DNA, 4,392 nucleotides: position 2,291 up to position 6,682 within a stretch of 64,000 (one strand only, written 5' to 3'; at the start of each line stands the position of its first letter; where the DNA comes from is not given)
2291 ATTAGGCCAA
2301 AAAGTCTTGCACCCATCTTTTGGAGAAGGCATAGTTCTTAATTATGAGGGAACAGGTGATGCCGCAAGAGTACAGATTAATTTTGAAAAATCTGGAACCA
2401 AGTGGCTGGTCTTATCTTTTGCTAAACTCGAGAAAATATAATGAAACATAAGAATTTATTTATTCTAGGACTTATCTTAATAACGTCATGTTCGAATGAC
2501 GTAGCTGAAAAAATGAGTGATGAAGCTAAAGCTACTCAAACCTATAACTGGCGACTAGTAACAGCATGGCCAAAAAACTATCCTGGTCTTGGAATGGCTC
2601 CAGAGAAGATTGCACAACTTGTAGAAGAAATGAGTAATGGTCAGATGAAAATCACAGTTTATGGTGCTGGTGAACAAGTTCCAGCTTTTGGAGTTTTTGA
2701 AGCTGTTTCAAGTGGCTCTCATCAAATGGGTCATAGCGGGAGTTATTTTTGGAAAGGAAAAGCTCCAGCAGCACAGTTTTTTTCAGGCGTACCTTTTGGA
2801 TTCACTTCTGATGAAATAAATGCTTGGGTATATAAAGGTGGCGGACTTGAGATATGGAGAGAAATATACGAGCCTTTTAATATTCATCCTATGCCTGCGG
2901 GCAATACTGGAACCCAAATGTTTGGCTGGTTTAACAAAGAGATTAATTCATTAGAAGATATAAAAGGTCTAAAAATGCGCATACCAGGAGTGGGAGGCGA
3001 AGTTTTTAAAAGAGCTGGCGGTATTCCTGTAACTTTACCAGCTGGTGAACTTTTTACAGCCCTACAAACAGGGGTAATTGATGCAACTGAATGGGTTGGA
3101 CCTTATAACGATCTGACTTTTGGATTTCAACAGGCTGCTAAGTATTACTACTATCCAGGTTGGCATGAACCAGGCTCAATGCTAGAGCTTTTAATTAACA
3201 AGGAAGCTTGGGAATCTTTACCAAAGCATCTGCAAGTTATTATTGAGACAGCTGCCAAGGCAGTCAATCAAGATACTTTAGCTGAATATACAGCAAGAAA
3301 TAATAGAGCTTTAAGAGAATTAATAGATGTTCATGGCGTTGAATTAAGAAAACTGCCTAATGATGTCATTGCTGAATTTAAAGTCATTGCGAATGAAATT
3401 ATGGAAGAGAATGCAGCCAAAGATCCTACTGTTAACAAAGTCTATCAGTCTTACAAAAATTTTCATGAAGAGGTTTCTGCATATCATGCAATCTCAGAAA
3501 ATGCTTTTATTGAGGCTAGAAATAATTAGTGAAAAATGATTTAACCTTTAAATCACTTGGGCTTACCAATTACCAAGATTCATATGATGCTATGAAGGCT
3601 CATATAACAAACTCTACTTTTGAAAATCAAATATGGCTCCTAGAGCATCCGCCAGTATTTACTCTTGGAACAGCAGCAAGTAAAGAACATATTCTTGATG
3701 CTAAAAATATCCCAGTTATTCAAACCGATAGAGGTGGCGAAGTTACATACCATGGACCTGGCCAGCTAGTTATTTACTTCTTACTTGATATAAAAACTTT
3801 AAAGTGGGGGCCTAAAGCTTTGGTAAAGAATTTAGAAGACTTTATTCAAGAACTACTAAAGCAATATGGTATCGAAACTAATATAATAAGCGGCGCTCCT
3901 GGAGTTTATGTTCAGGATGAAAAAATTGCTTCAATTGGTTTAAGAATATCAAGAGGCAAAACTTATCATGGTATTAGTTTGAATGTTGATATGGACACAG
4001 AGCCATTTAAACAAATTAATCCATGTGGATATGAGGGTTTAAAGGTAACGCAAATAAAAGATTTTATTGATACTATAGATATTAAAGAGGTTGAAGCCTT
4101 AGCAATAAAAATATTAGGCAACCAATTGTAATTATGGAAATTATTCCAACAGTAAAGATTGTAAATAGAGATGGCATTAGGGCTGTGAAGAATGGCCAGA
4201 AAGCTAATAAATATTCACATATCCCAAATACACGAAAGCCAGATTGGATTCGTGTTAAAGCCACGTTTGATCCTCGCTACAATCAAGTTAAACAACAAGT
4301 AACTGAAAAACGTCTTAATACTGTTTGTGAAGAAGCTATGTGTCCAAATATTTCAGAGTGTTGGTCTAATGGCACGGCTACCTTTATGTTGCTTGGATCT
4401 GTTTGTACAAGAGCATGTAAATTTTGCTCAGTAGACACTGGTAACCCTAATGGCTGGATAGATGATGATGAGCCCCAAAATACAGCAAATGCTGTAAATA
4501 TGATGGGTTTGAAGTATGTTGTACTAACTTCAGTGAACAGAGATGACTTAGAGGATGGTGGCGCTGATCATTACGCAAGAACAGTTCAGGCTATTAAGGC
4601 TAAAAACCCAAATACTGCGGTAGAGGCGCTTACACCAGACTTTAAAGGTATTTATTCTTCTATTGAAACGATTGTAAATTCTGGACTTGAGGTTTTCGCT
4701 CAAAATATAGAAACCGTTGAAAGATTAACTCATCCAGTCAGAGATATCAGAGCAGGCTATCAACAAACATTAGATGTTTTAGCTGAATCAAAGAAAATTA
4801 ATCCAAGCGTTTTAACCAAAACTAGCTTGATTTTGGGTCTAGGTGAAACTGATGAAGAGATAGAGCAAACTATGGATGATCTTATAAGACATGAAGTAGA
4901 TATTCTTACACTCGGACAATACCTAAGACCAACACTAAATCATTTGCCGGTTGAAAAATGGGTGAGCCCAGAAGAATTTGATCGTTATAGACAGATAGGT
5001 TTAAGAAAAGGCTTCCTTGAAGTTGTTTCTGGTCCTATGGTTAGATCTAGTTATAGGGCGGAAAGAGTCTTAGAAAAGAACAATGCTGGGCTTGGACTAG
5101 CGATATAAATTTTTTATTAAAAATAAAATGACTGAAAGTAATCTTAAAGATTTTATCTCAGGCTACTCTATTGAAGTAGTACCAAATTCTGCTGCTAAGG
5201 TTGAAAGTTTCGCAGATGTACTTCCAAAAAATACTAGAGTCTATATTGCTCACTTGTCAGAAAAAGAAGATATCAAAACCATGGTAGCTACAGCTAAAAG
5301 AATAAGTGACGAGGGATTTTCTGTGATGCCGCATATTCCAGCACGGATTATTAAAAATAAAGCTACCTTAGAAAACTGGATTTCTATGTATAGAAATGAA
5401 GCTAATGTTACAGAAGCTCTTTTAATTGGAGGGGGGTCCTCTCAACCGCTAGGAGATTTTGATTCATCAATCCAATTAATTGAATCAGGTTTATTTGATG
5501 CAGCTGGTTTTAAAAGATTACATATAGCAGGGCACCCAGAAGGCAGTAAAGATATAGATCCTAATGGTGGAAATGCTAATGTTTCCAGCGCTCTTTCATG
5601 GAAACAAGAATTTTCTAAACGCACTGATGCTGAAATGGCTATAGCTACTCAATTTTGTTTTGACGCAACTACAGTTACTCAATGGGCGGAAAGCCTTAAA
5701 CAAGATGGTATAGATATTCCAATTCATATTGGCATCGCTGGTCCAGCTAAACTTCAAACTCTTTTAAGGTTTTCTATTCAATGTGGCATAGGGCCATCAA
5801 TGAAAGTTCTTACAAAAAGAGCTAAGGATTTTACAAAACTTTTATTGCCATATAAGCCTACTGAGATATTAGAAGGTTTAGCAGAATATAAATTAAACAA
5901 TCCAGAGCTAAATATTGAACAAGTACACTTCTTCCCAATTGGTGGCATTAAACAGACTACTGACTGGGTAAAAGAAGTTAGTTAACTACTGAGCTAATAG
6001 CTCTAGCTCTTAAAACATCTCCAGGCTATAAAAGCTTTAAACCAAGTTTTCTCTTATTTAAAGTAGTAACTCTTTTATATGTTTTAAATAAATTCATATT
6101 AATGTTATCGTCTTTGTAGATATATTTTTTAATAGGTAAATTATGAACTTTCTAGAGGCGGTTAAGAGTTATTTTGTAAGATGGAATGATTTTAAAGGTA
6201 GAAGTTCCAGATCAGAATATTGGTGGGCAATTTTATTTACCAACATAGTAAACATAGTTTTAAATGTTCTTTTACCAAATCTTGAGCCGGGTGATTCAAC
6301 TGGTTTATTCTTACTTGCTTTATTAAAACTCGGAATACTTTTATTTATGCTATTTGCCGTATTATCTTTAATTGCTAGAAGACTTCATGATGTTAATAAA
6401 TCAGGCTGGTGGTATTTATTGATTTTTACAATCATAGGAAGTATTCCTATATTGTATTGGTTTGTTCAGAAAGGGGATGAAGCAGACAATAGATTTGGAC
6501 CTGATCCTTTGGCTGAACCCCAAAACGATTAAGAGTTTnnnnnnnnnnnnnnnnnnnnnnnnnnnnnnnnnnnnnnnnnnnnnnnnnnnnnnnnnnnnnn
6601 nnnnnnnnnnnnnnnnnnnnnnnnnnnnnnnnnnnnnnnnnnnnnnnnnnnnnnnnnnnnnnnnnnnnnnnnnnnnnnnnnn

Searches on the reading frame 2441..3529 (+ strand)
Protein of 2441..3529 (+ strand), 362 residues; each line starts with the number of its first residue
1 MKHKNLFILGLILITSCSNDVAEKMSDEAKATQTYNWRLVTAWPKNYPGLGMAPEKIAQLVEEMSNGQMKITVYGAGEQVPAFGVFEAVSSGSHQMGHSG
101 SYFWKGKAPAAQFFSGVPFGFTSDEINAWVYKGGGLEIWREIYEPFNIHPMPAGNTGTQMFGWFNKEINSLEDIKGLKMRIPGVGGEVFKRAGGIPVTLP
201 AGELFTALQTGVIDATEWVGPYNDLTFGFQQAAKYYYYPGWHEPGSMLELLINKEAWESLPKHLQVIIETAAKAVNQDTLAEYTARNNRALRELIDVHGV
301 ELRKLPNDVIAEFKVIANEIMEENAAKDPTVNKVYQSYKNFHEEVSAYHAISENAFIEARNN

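Call 3: search_protein_families(library=pfam, proteins=[window:2441-3529:+], max_evalue=0.01)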
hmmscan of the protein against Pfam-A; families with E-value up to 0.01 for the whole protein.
window:2441-3529:+ (362 aa): 1 family
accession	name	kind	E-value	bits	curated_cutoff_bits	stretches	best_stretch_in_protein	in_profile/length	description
PF03480.18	DctP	-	6.5e-63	213.2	23.4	1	41-327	3-285/286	Bacterial extracellular solute-binding protein, family 7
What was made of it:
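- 2441..3529 (+): dctP, a TakP-type TRAP solute-binding protein with a lipoprotein signal (LITSC). Inferred to be the cognate binding protein of dctQM. PF03480 at 6.5e-63 (call 3).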

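Call 4: search_protein_families(library=ncbifam, proteins=[window:2441-3529:+], max_evalue=0.01)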
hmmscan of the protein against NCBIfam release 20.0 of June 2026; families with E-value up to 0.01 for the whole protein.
window:2441-3529:+ (362 aa): 2 families
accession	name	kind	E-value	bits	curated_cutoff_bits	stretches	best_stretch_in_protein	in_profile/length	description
NF037995.1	TRAP_S1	subfamily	6.1e-26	91.3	50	1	55-313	17-271/271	TRAP transporter substrate-binding protein DctP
TIGR00787.1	dctP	subfamily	7.1e-24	84.6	175.05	1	51-291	12-250/257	DctP family TRAP transporter solute-binding subunit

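Call 13: search_solved_structures(query=window:2441-3529:+, max_evalue=0.00001, show_alignments=0)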
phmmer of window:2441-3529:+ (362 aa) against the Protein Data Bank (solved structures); distinct sequences matched with E-value up to 0.00001: 77 (the best 60 are shown).
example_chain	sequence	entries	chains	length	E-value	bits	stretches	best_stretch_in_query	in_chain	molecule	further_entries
4pet_A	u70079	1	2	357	1.3e-93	317.5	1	33-358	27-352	Extracellular solute-binding protein, family 7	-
5cm6_A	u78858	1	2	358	4.4e-91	309.2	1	33-359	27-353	TRAP dicarboxylate transporter-DctP subunit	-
7ug8_A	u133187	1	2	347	3.5e-77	263.4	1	33-354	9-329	Ketoacid-binding protein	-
4yzz_A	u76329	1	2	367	2e-74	254.4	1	25-356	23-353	TRAP TRANSPORTER SOLUTE BINDING PROTEIN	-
4yic_A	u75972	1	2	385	2.3e-74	254.2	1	25-356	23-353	TRAP TRANSPORTER SOLUTE BINDING PROTEIN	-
2hzk_A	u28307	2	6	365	1.4e-73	251.6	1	30-353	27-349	TRAP-T family sorbitol/mannitol transporter, periplasmic binding protein, SmoM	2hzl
2zzv_A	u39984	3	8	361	5.2e-40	141.1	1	32-331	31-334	ABC transporter, solute-binding protein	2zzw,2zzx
7e9y_A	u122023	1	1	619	1.9e-32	116.3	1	32-216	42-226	Lactate-binding periplasmic protein TTHA0766,Lactate-binding periplasmic protein TTHA0766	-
8zmz_A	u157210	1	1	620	8e-30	107.6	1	32-216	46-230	Lactate-binding periplasmic protein TTHA0766,Red fluorescent protein drFP583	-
4pe3_A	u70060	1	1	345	8.6e-27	97.7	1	28-339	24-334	TRAP dicarboxylate transporter-DctP subunit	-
4uab_A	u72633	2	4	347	4.6e-23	85.4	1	31-344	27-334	Twin-arginine translocation pathway signal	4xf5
4xfe_A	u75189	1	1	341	4.3e-17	65.7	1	41-302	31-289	TRAP dicarboxylate transporter subunit DctP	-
4nn3_A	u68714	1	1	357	5.9e-14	55.4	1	54-274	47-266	TRAP dicarboxylate transporter, DctP subunit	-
4x8r_A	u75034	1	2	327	1e-13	54.6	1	43-302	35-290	TRAP dicarboxylate transporter, DctP subunit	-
4n8y_A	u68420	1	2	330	7.2e-13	51.8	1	36-307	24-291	Putative TRAP-type C4-dicarboxylate transport system, binding periplasmic protein (DctP su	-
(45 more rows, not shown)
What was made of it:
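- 2441..3529 (+): PDB: 4pet 1e-93, 5cm6 4e-91, 7ug8 'ketoacid-binding protein', 2hzk/2hzl (call 13).
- Closest known: TakP-type TRAP transporters. Same: The SAR86 DctP matches these at 1e-74 to 1e-93 (call 13).
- dctP is present and is TakP/ketoacid-like (calls 3, 13). DctP is of the TakP/ketoacid/lactate class (call 13).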

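Call 31: search_dna_similar(query=window:2441-3529:+, collection=plasmids, mode=protein, max_rows=15)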
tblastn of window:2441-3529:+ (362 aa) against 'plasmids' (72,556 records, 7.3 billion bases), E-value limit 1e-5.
Records with a match: 486; places in all: 631; records where one place covers at least 80% of the query: 305.
Best place of each record, by identity: <60% 486.
By first word of the organism name: Sinorhizobium 63; Pseudosulfitobacter 48; Sulfitobacter 36; Agrobacterium 36; Azospirillum 29; Paracoccus 29; Rhizobium 28; Ensifer 14; Phaeobacter 11; Bradyrhizobium 8; and 84 more.
By predicted mobility (MOB-suite, as given by PLSDB): non-mobilizable 334; mobilizable 93; conjugative 59.
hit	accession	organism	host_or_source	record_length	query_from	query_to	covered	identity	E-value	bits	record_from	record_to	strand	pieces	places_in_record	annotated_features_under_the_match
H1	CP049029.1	Rhodobacteraceae bacterium SC52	Apostichopus japonicus,pure ...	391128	30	353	90%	45.7%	2e-89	300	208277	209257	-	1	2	TRAP transporter substrate-binding protein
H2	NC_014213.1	Allomeiothermus silvanus DSM 9946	hot spring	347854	13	356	95%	42.8%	2e-80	275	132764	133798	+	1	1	ABC transporter substrate-binding protein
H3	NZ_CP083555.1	Leisingera sp. S132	-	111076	38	355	88%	45.3%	1e-86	292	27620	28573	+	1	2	TRAP transporter substrate-binding protein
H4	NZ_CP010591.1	Phaeobacter gallaeciensis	cell culture,clam larvae aquaculture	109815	38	360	89%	44.3%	1e-86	292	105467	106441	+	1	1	TRAP transporter substrate-binding protein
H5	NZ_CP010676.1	Phaeobacter gallaeciensis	cell culture,clam larvae aquaculture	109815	38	360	89%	44.3%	1e-86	292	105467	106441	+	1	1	TRAP transporter substrate-binding protein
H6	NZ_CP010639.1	Phaeobacter gallaeciensis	cell culture,clam aquaculture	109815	38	360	89%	44.3%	1e-86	292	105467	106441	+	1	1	TRAP transporter substrate-binding protein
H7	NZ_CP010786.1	Phaeobacter gallaeciensis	cell culture,algae aquaculture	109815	38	360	89%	44.3%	1e-86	292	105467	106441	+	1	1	TRAP transporter substrate-binding protein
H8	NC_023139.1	Phaeobacter gallaeciensis DSM 26640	-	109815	38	360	89%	44.3%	1e-86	292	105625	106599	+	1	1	TRAP transporter substrate-binding protein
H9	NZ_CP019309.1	Phaeobacter inhibens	Single cell,seawater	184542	38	353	87%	44.9%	4e-86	291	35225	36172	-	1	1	TRAP transporter substrate-binding protein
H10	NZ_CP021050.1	Phaeobacter gallaeciensis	cell culture,Pacific plankton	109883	38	355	88%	44.7%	7e-87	293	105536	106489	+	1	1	TRAP transporter substrate-binding protein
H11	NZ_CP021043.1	Phaeobacter gallaeciensis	cell culture,Pacific plankton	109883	38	355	88%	44.7%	7e-87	293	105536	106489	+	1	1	TRAP transporter substrate-binding protein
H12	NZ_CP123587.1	Alisedimentitalea scapharcae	Anadara broughtonii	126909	38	355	88%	44.7%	3e-86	291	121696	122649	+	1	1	TRAP transporter substrate-binding protein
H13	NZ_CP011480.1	Hoeflea sp. IMCC20628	-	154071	21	360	94%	41.3%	6e-83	282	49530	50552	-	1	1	TRAP transporter substrate-binding protein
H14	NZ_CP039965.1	Pseudorhodobacter turbinis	single bacterial isolate,Turban shell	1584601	36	360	90%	42.9%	7e-83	281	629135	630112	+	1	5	record has no annotation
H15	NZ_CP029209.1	Nitratireductor sp. OM-1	-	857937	37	348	86%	44.2%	6e-70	244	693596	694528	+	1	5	TRAP transporter substrate-binding protein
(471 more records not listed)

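Call 35: get_annotated_region(hit=H1, flank=5000)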
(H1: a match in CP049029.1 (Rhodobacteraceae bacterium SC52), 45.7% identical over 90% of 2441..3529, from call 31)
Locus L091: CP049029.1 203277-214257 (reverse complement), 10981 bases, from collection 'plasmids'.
description: Rhodobacteraceae bacterium SC52 plasmid pSC52_1, complete sequence
organism: Rhodobacteraceae bacterium SC52 (NCBI taxid 2745590)
taxonomy: Bacteria; Pseudomonadota; Alphaproteobacteria; Rhodobacterales; Paracoccaceae; ; Rhodobacteraceae bacterium SC52
host: -; source: Apostichopus japonicus,pure culture,Intestine content; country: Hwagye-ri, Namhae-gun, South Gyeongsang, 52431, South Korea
typing (MOB-suite, as given by PLSDB): mobilizable; relaxase MOBP
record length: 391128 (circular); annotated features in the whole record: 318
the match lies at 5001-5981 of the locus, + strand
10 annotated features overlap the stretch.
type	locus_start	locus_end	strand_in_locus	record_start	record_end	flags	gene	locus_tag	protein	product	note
CDS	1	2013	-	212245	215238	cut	-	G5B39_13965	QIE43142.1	sarcosine oxidase subunit alpha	-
CDS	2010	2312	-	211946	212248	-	-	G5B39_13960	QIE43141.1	sarcosine oxidase subunit delta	-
CDS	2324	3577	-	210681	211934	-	-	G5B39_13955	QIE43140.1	sarcosine oxidase subunit beta family protein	-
CDS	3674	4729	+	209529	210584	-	-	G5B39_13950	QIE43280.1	GlxA family transcriptional regulator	-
CDS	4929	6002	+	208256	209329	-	-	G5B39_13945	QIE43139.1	TRAP transporter substrate-binding protein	-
CDS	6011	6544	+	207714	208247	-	-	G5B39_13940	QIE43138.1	TRAP transporter small permease subunit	-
CDS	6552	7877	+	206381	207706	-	-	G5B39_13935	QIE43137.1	TRAP transporter large permease subunit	-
CDS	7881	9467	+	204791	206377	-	-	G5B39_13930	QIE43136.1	gamma-glutamyltransferase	-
CDS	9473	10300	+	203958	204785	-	-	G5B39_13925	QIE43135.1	sulfite exporter TauE/SafE family protein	-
CDS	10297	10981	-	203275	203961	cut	-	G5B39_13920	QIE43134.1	GntR family transcriptional regulator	-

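Call 60: get_annotated_region(hit=H4, flank=4000)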
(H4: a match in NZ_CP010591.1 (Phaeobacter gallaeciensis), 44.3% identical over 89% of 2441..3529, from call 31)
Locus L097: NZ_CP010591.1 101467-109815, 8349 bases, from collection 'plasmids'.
description: Phaeobacter gallaeciensis strain P11 plasmid pP11_c, complete sequence
organism: Phaeobacter gallaeciensis (NCBI taxid 60890)
taxonomy: Bacteria; Pseudomonadota; Alphaproteobacteria; Rhodobacterales; Roseobacteraceae; Phaeobacter; Phaeobacter gallaeciensis
host: -; source: cell culture,clam larvae aquaculture; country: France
typing (MOB-suite, as given by PLSDB): non-mobilizable; replicon rep_cluster_636
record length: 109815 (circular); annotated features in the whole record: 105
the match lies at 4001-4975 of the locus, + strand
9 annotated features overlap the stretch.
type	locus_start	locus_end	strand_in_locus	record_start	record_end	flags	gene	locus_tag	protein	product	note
CDS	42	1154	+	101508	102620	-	-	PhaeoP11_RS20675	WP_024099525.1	alkene reductase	-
CDS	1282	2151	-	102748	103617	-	-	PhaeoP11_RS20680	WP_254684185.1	DMT family transporter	GO:0055085 - transmembrane transport [Evidence IEA]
CDS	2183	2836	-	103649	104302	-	-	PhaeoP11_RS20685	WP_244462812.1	SDR family oxidoreductase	-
CDS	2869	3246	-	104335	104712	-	-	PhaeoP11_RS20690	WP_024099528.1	lactoylglutathione lyase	-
CDS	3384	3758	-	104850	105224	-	-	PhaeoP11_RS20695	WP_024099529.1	cupin domain-containing protein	-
CDS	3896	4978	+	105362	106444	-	-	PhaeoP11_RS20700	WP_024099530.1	TRAP transporter substrate-binding protein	-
CDS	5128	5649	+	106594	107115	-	-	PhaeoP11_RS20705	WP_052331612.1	TRAP transporter small permease subunit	-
CDS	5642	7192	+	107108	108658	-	-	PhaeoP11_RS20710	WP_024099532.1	TRAP transporter large permease subunit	-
CDS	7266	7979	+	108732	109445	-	-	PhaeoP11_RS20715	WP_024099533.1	TetR/AcrR family transcriptional regulator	GO:0006355 - regulation of DNA-templated transcription [Evidence IEA]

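Call 61: get_annotated_region(hit=H13, flank=4000)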
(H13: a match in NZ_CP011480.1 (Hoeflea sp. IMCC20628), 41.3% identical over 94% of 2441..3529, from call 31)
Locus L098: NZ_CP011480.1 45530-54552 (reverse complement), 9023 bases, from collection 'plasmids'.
description: Hoeflea sp. IMCC20628 plasmid unnamed, complete sequence
organism: Hoeflea sp. IMCC20628 (NCBI taxid 1620421)
taxonomy: Bacteria; Pseudomonadota; Alphaproteobacteria; Hyphomicrobiales; Rhizobiaceae; Hoeflea; Hoeflea sp. IMCC20628
host: -; source: -; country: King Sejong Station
typing (MOB-suite, as given by PLSDB): non-mobilizable; replicon rep_cluster_1623
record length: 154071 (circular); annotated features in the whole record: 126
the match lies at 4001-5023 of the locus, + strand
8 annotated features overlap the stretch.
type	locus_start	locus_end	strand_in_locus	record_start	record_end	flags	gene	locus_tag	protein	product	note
CDS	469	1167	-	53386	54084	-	-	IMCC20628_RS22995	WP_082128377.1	IS6 family transposase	-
CDS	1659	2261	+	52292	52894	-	-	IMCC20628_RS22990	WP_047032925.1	rhodanese-like domain-containing protein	-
CDS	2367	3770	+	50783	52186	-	-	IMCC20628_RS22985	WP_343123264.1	UvrD-helicase domain-containing protein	-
CDS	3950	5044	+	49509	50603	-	-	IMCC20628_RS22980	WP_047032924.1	TRAP transporter substrate-binding protein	-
CDS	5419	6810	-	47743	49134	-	-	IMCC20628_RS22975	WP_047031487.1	TRAP transporter large permease subunit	GO:0015740 - C4-dicarboxylate transport [Evidence IEA]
CDS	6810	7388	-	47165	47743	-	-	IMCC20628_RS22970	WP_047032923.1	TRAP transporter small permease subunit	-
CDS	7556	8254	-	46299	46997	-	-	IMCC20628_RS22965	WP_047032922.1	IS6 family transposase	-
CDS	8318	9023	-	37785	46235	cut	-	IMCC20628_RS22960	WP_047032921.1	glucoamylase family protein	-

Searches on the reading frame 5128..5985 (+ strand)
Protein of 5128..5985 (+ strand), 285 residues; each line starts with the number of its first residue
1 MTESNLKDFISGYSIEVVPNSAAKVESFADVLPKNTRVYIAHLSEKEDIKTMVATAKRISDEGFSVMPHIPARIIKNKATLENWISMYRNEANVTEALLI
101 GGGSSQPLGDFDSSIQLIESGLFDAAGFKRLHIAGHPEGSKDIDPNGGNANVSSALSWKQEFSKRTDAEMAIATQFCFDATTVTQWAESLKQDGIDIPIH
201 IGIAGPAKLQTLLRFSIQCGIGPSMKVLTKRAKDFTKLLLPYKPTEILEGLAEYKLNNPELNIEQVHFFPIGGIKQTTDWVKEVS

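Call 3: search_protein_families(library=pfam, proteins=[window:5128-5985:+], max_evalue=0.01)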
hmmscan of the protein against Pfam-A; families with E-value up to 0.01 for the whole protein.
window:5128-5985:+ (285 aa): 0 families

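Call 62: search_solved_structures(query=window:5128-5985:+, max_evalue=0.01)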
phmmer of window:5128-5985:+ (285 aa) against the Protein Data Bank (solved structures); distinct sequences matched with E-value up to 0.01: 1.
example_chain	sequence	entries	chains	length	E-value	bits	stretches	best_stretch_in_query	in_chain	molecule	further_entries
7xg9_A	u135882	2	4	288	1.9e-48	168.4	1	6-282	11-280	5,10-methylenetetrahydrofolate reductase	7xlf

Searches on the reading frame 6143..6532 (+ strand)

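Call 3: search_protein_families(library=pfam, proteins=[window:6143-6532:+], max_evalue=0.01)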
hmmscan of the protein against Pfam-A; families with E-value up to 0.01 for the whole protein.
window:6143-6532:+ (129 aa): 1 family
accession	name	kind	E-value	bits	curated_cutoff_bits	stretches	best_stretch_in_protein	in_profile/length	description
PF05656.20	DUF805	-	2.3e-26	92.9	25.7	1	16-120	3-111/111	Protein of unknown function (DUF805)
